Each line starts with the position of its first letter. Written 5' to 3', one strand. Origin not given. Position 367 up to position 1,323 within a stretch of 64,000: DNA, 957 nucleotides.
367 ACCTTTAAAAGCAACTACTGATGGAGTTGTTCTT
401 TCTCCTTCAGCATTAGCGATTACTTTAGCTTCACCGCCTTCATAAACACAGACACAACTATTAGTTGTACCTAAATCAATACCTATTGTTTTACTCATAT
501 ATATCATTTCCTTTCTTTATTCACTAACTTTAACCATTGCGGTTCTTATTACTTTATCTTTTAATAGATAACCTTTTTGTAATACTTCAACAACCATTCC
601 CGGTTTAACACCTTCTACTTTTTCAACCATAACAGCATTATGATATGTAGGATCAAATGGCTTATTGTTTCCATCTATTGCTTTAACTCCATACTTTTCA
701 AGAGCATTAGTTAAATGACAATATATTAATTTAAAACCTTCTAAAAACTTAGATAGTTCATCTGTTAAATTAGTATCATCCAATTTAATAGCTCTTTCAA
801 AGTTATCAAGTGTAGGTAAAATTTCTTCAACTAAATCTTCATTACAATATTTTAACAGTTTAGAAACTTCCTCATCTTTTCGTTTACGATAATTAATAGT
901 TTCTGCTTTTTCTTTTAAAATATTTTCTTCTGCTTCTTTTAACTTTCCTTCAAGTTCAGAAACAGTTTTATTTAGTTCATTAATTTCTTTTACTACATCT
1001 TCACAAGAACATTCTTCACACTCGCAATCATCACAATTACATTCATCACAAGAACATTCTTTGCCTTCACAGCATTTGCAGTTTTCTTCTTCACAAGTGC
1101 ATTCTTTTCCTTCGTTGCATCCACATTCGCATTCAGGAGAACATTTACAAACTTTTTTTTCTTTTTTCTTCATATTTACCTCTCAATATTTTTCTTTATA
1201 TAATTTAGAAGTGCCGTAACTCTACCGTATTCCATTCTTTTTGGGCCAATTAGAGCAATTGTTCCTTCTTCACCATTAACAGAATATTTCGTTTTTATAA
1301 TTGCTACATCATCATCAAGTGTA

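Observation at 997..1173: GrpE carries a metallothionein-like Cys-rich N-terminal extension (20 Cys in ~50 aa)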

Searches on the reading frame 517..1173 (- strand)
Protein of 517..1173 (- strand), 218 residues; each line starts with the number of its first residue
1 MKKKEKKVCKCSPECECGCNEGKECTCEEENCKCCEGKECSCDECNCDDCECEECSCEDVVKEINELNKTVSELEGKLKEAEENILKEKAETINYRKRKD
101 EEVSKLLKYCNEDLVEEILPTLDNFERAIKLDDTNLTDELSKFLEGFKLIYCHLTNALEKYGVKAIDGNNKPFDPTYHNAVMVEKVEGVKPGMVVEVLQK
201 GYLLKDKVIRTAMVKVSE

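Call 3: search_protein_families(library=pfam, proteins=[window:517-1173:-], max_evalue=0.01)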
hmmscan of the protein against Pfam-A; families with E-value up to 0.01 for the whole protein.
window:517-1173:- (218 aa): 2 families
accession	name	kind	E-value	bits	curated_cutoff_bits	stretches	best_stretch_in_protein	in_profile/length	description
PF01025.24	GrpE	-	2.1e-47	161.3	25.8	1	62-218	11-165/165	GrpE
PF21121.2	Nup49_C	-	0.003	18.6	28.5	1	58-129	11-74/87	Nucleoporin Nup49 C-terminal helical region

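Call 5: find_homologous_proteins(query=window:517-1173:-)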
Query window:517-1173:- (218 aa): 5356 proteins with E <= 0.001 among 5632 candidates; the best 120 are listed.
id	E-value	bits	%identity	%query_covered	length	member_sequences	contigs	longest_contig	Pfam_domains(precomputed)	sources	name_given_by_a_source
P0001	6.0e-136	469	100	100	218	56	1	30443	PF01025.25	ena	-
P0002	1.3e-135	468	99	100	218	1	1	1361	PF01025.25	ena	-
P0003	1.1e-131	455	96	100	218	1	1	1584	PF01025.25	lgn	-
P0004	6.7e-130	450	94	100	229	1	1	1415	PF01025.25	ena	-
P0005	4.2e-116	404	88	99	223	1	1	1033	PF01025.25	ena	-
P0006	5.9e-116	404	88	99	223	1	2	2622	PF01025.25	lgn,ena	-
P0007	6.1e-113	394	85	95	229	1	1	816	PF07516.19,PF01025.25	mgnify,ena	mgnify:CR=1 FL=1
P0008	2.1e-110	386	82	100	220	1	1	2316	PF01025.25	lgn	-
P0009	2.1e-110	386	98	83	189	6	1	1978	PF01025.25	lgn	-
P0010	3.9e-110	385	82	100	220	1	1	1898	PF01025.25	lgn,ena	-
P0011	5.4e-110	384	82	100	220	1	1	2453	PF01025.25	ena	-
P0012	6.8e-110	384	79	100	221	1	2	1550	PF01025.25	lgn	-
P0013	1.4e-109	383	82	100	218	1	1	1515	PF01025.25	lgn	-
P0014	3.1e-109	382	81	100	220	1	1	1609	PF01025.25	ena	-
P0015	7.6e-108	377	82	100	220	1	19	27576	PF01025.25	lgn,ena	-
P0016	8.2e-108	377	79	100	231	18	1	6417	PF01025.25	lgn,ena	-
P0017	1.4e-107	377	80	100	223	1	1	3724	PF01025.25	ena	-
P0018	1.5e-107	376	80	100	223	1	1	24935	PF01025.25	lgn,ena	-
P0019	2.2e-107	376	81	100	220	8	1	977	PF01025.25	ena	-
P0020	2.4e-107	376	81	100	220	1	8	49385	PF01025.25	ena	-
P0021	3.0e-107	375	80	100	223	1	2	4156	PF01025.25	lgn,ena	-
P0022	3.9e-107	375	81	100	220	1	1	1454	PF01025.25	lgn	-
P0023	8.0e-107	374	77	100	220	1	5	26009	PF01025.25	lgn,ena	-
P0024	3.4e-106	372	78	100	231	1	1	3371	PF01025.25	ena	-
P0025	1.2e-105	370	78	100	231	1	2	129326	PF01025.25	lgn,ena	-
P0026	1.4e-105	370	80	100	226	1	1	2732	PF01025.25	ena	-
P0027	2.8e-105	369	79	100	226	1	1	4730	PF01025.25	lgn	-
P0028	8.2e-105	368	79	100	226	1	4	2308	PF01025.25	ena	-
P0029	1.5e-104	367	79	100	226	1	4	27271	PF01025.25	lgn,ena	-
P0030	1.5e-104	367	79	100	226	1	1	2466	PF01025.25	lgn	-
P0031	1.5e-104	367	79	100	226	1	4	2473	PF01025.25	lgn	-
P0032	2.0e-104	366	78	96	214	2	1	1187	PF01025.25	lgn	-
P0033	2.2e-104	366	81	100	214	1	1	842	PF01025.25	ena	-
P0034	3.3e-104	366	79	100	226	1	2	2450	PF01025.25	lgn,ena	-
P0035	4.0e-104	365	79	100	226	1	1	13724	PF01025.25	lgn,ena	-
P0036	5.6e-104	365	76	100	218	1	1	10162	PF01025.25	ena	-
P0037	1.4e-103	364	79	100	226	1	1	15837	PF01025.25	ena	-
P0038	3.1e-102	359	77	100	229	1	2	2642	PF01025.25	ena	-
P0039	3.3e-102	359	76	100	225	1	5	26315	PF01025.25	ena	-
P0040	1.2e-101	357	77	100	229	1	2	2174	PF01025.25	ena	-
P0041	1.7e-100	353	78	100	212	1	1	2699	PF01025.25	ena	-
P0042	4.1e-99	349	78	100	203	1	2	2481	PF01025.25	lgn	-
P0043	1.7e-98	347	73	100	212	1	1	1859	PF01025.25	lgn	-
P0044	8.6e-98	345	76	100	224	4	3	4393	PF01025.25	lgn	-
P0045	5.8e-94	332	77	100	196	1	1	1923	PF01025.25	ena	-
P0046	1.1e-93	331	73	100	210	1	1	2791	PF01025.25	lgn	-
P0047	1.2e-93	331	69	100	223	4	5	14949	PF01025.25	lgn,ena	-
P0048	1.5e-92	327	73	100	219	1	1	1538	PF01025.25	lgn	-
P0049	2.7e-92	327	71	100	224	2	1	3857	PF01025.25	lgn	-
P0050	1.7e-91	324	71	100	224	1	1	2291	PF01025.25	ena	-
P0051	2.8e-87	310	100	48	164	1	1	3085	PF01025.25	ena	-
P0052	1.4e-85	305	75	76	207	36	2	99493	PF01025.25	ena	-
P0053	3.1e-85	304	70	100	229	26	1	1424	PF01025.25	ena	-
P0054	2.2e-82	294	68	100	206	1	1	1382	PF01025.25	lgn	-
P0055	4.3e-82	293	69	100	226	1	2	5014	PF01025.25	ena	-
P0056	1.6e-78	282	74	69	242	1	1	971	PF01025.25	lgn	-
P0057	4.8e-78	280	81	68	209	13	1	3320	PF01025.25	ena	-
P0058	6.0e-78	280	64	97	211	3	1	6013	PF01025.25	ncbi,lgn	-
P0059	2.6e-77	278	63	98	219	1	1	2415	PF01025.25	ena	-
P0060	2.8e-77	278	82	61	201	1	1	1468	PF01025.25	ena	-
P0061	3.4e-77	277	62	98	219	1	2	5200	PF01025.25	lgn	-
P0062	4.1e-77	277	63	99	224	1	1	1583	PF01025.25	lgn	-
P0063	5.7e-77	277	61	100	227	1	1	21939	PF01025.25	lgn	-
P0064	8.5e-77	276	55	99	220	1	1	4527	PF01025.25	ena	-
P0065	3.2e-76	274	63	99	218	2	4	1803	PF01025.25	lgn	-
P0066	1.1e-75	272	80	68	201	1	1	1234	PF01025.25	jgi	-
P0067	1.3e-75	272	57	99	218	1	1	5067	PF01025.25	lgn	-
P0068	9.1e-75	269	61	99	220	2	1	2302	PF01025.25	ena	-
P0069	1.7e-74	268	58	96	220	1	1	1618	PF01025.25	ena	-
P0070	2.6e-74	268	58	96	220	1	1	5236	PF01025.25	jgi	-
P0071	2.8e-74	268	58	96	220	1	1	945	PF01025.25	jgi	-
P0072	3.2e-74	268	62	93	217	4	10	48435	PF01025.25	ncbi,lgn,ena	-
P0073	4.3e-74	267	63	92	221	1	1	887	PF01025.25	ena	-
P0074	7.1e-74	266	65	95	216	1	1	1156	PF01025.25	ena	-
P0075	9.7e-74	266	61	100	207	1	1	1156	PF01025.25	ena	-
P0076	1.2e-73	266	62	100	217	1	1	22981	PF01025.25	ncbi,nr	ncbi:MAG: nucleotide exchange factor GrpE [Bacilli bacterium]|nr:nucleotide exchange factor GrpE [Ba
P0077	1.8e-73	265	64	95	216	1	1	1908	PF01025.25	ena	-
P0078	2.0e-73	265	61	99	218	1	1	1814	PF01025.25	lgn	-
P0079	2.1e-73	265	61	99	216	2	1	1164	PF01025.25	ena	-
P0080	2.9e-73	264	54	100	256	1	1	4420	PF01025.25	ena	-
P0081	3.5e-73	264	55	100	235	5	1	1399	PF01025.25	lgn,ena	-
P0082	3.8e-73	264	62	99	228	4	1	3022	PF01025.25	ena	-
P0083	4.4e-73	264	60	98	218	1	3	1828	PF01025.25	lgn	-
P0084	6.0e-73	263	58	98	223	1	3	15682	PF01025.25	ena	-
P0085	6.1e-73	263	59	100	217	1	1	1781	PF01025.25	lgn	-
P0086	6.7e-73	263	60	96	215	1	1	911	PF01025.25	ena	-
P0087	7.9e-73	263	57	100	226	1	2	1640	PF01025.25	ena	-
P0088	1.2e-72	262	58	98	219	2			PF01025.25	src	-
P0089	1.6e-72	262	59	98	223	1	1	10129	PF01025.25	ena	-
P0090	1.8e-72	262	59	98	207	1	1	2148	PF01025.25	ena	-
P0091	1.9e-72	262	60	99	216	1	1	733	PF01025.25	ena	-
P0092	2.1e-72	262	56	100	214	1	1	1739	PF01025.25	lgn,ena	-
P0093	2.2e-72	261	60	99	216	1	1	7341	PF01025.25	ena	-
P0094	2.4e-72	261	59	99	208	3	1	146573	PF01025.25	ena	-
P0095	2.7e-72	261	61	96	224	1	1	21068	PF01025.25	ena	-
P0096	3.6e-72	261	59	96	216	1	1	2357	PF01025.25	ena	-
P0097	3.6e-72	261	65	80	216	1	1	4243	PF01025.25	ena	-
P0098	3.9e-72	261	57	98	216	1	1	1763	PF01025.25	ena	-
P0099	4.0e-72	261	60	98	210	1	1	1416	PF01025.25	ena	-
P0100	5.8e-72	260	57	99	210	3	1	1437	PF01025.25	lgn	-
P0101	5.9e-72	260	60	99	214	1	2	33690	PF01025.25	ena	-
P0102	8.0e-72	260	60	95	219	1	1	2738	PF01025.25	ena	-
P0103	8.9e-72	260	64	80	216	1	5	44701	PF01025.25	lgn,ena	-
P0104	1.1e-71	259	60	95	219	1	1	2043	PF01025.25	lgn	-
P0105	1.1e-71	259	60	95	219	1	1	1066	PF01025.25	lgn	-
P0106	1.1e-71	259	60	97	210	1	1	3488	PF01025.25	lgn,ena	-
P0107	1.4e-71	259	58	99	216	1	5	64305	PF01025.25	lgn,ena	-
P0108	1.6e-71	259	63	93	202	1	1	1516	PF01025.25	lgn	-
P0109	1.8e-71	258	63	97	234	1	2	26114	PF01025.25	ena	-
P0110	2.0e-71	258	64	80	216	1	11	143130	PF01025.25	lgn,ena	-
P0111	2.1e-71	258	58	98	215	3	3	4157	PF01025.25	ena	-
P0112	2.2e-71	258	64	80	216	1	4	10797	PF01025.25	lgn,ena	-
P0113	2.2e-71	258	64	80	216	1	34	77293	PF01025.25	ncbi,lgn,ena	-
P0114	2.4e-71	258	57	99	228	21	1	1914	PF01025.25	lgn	-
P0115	2.7e-71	258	70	68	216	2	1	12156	PF01025.25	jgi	-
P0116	2.8e-71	258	61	100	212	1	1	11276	PF01025.25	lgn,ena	-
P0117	3.3e-71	258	58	99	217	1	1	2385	PF01025.25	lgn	-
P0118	3.3e-71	258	63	96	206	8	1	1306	PF01025.25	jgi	-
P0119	3.7e-71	257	64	80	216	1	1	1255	PF01025.25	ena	-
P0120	3.8e-71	257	59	99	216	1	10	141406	PF01025.25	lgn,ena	-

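Call 11: find_related_loci(query=A1, collection=genome_contigs, flank=5000)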
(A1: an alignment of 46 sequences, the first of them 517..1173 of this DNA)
Query A1 (218 aa) in genome_contigs; peptide patterns used: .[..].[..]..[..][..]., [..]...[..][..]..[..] (x = any residue, [..] = any of these).
600 stretches matched a pattern (row limit reached: there are more); 571 encode a relative of the query (tblastn E <= 1e-3); the best 80 are kept; 80 distinct loci.
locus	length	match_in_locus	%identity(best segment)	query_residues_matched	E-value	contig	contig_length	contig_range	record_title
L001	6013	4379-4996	64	7-218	6e-82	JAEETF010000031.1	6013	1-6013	MAG: Bacilli bacterium isolate Tb.RUG.4 k141_3811808_flag=1_multi=12.0000_len=6013, whole genome shotgun sequence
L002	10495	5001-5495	75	53-217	3e-78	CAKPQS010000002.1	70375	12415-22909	MAG: uncultured Bacilli bacterium isolate REFINED_METABAT215_TOP10_CONTIGS_1500_ASSEMBLY_K77_MERGED__Hadza_PheChl_Fiber-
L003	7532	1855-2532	62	4-218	8e-77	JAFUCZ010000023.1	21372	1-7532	MAG: Bacilli bacterium isolate RGIG4382 Roe_deer_Jejunum.Co__c289936, whole genome shotgun sequence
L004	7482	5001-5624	61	4-218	3e-75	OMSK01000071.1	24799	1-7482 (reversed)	uncultured Firmicutes bacterium isolate RUG832 genome assembly, contig: k87_38871388, whole genome shotgun sequence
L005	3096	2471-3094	60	5-217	3e-75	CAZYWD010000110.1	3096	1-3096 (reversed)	MAG TPA_asm: uncultured Muribaculaceae bacterium isolate SRP192927_co4_189 genome assembly, contig: NODE_98316_length_30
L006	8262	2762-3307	61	20-217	2e-74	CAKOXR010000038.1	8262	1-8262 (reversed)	MAG: uncultured Bacilli bacterium isolate REFINED_METABAT215_TOP10_CONTIGS_1500_ASSEMBLY_K77_MERGED__Hadza_MoBio_hadza-A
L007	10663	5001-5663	57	21-218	8e-74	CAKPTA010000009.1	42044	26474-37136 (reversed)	MAG: uncultured Bacilli bacterium isolate REFINED_METABAT215_SUBJECT_CONTIGS_1500_ASSEMBLY_K77_MERGED__Pilot_MoBio_Fiber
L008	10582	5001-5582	59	9-218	7e-72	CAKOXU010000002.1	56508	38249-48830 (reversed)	MAG: uncultured Bacilli bacterium isolate REFINED_METABAT215_TOP10_CONTIGS_1500_ASSEMBLY_K77_MERGED__Hadza_MoBio_hadza-A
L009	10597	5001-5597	60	20-218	8e-71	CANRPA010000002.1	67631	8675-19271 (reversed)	MAG: uncultured Bacilli bacterium isolate Lapin-019__bin10 genome assembly, contig: Lapin-019__NODE_195_length_67631_cov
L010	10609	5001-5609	60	20-218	2e-70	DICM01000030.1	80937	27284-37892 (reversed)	MAG TPA_asm: Bacillales bacterium UBA5026 UBA5026_contig_186, whole genome shotgun sequence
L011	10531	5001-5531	66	40-218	3e-70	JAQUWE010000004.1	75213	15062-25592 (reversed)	MAG: Bacilli bacterium isolate STD2_183 NODE_1114_length_75213_cov_5.110926_Sandtown_D2, whole genome shotgun sequence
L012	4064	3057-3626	60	29-218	4e-70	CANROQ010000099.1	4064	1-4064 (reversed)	MAG: uncultured Bacilli bacterium isolate Lapin-019__bin42 genome assembly, contig: Lapin-019__NODE_15502_length_4064_co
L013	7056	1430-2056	58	9-218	1e-69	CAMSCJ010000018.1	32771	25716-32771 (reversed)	MAG TPA_asm: uncultured Tenericutes bacterium isolate ERR9465718_bin.35_metawrap_v1.3_MAG genome assembly, contig: NODE.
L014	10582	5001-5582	61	28-218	9e-70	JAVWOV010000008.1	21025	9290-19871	MAG: Bacilli bacterium isolate CGS3Y1-bin4 NODE_1777_length_21025_cov_5.490224, whole genome shotgun sequence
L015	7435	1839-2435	56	1-218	5e-69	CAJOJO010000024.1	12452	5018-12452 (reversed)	uncultured Bacilli bacterium isolate Reindeer_1_mag_20 genome assembly, contig: scaffold_6575, whole genome shotgun sequ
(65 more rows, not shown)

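Call 15: search_protein_families(library=ncbifam, proteins=[window:517-1173:-], max_evalue=10)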
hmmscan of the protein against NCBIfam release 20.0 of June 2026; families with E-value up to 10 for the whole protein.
window:517-1173:- (218 aa): 33 families (the best 25 are shown)
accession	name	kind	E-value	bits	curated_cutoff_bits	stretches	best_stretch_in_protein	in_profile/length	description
NF010738.0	PRK14140.1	equivalog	1.4e-45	155.5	137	1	51-217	26-190/191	nucleotide exchange factor GrpE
NF010743.0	PRK14145.1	equivalog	2.5e-40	138.5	186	1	36-217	24-199/200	nucleotide exchange factor GrpE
NF010748.0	PRK14150.1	equivalog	5e-40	137.1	152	1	54-218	33-196/198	nucleotide exchange factor GrpE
NF010755.0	PRK14158.1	equivalog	5.6e-36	123.9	200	1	55-217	30-193/198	nucleotide exchange factor GrpE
NF010759.0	PRK14162.1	equivalog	1.8e-35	122.4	176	1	58-217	35-193/194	nucleotide exchange factor GrpE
NF010749.0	PRK14151.1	equivalog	3.6e-34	118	231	1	48-217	7-174/188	nucleotide exchange factor GrpE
NF010737.0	PRK14139.1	equivalog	2e-32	112.6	164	1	59-217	32-185/188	nucleotide exchange factor GrpE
NF010757.0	PRK14160.1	equivalog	4.5e-32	111.1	184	1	4-217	6-210/211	nucleotide exchange factor GrpE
NF010741.0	PRK14143.1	equivalog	3e-31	108.8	184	1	39-217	48-225/258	nucleotide exchange factor GrpE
NF007655.0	PRK10325.1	equivalog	2.6e-28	99.2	348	1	51-217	24-193/197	nucleotide exchange factor GrpE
NF010750.0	PRK14153.1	equivalog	7.9e-28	97.3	194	1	43-217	14-186/194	nucleotide exchange factor GrpE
NF010745.0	PRK14147.1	equivalog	5.8e-27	94.6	184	1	48-217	4-169/172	nucleotide exchange factor GrpE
NF010742.0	PRK14144.1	equivalog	9.1e-27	94.2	215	1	48-217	33-197/199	nucleotide exchange factor GrpE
NF010747.0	PRK14149.1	equivalog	4.5e-26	91.6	176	1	48-216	22-187/191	nucleotide exchange factor GrpE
NF010753.0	PRK14156.1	equivalog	1e-25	90.6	172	1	52-217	17-179/180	nucleotide exchange factor GrpE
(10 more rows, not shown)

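Call 35: predict_structure(alignment_id=A3)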
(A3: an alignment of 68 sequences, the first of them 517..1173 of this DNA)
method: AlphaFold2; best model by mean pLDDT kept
length: 218 residues; sequences in the alignment: 68
mean_pLDDT: 70.7   pTM: 0.39
mean pLDDT of the five models: 70.7, 69.1, 67.8, 51.4, 51.3
residues with pLDDT >= 90: 2; 70-90: 139; 50-70: 42; < 50: 35
segments of 3 or more residues with pLDDT < 50: 1-7, 28-55
pLDDT, mean of each block of 10 residues (from residue 1): 44 60 53 37 36 54 85 89 87 85 72 82 82 67 79 85 73 78 72 76 80 78
secondary structure, 60 per line:
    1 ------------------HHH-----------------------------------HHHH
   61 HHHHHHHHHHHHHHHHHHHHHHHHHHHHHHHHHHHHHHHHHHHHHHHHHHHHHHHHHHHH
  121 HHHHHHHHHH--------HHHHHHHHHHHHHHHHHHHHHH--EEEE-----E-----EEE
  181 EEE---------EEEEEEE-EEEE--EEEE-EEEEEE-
elements in order: H57-130 H139-160 E163-166 E178-183 E193-199 E201-204 E207-210 E212-217

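Call 38: find_encoding_contigs(protein=P0006, flank=1500, max_places=1)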
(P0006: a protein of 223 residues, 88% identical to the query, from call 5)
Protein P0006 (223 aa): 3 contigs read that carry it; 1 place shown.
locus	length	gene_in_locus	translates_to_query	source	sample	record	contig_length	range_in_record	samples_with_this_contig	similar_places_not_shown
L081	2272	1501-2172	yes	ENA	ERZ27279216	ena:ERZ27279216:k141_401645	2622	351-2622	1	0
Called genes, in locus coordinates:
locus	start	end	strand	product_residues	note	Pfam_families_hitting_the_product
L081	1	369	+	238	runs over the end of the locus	?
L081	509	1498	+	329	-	PF03444:WHD_HrcA (weak), PF01628:HrcA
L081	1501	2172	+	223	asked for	PF01025:GrpE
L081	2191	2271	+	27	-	?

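Call 39: find_encoding_contigs(protein=P0020, flank=6000, max_places=1)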
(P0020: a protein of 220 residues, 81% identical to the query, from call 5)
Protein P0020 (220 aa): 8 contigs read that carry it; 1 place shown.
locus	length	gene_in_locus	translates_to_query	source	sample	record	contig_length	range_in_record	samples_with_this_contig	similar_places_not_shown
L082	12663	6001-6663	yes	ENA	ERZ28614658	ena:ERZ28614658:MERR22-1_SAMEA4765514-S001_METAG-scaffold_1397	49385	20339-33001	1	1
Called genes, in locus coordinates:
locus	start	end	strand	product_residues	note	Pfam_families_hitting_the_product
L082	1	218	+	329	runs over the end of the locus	PF05621:TniB (faint), PF00004:AAA, PF07728:AAA_5 (weak)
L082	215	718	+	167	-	PF00588:SpoU_methylase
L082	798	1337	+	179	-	-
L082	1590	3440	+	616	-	-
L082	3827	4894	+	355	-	PF00078:RVT_1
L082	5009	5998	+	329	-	PF03444:WHD_HrcA (weak), PF01628:HrcA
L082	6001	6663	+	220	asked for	PF01025:GrpE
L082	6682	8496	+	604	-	PF00012:HSP70, PF06723:MreB_Mbl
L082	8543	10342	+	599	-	PF08439:Peptidase_M3_N, PF01432:Peptidase_M3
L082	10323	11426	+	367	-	PF00226:DnaJ, PF01556:DnaJ_C, PF00684:DnaJ_CXXCXGXG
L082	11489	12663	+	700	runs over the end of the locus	PF02534:T4SS-DNA_transf, PF01935:DUF87 (weak), PF10412:TrwB_AAD_bind, PF12696:TraG-D_C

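Call 40: find_encoding_contigs(protein=P0025, flank=6000, max_places=1)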
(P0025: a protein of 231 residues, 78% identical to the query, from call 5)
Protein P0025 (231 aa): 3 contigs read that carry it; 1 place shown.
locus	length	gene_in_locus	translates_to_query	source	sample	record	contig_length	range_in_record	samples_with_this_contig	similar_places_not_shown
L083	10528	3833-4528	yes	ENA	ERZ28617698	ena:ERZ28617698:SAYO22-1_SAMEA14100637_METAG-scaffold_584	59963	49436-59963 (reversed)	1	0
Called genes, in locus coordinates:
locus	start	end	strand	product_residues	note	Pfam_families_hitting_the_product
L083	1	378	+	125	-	?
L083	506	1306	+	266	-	-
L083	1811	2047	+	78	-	-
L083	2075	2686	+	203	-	PF00078:RVT_1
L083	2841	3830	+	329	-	PF03444:WHD_HrcA (weak), PF08279:HTH_11 (faint), PF01628:HrcA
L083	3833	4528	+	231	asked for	PF01025:GrpE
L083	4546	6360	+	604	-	PF00012:HSP70, PF06723:MreB_Mbl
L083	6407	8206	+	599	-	PF08439:Peptidase_M3_N, PF01432:Peptidase_M3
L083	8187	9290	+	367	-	PF00226:DnaJ, PF01556:DnaJ_C, PF00684:DnaJ_CXXCXGXG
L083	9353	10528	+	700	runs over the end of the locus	PF02534:T4SS-DNA_transf, PF01935:DUF87 (weak), PF10412:TrwB_AAD_bind, PF12696:TraG-D_C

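Call 41: find_encoding_contigs(protein=P0003, flank=1500, max_places=1)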
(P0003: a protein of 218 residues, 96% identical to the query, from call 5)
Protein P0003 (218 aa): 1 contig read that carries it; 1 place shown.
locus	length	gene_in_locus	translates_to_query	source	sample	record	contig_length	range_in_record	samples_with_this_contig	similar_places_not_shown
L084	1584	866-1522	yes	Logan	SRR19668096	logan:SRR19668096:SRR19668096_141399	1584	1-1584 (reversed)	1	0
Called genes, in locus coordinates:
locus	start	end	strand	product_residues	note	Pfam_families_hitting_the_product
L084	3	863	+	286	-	?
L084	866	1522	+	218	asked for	PF01025:GrpE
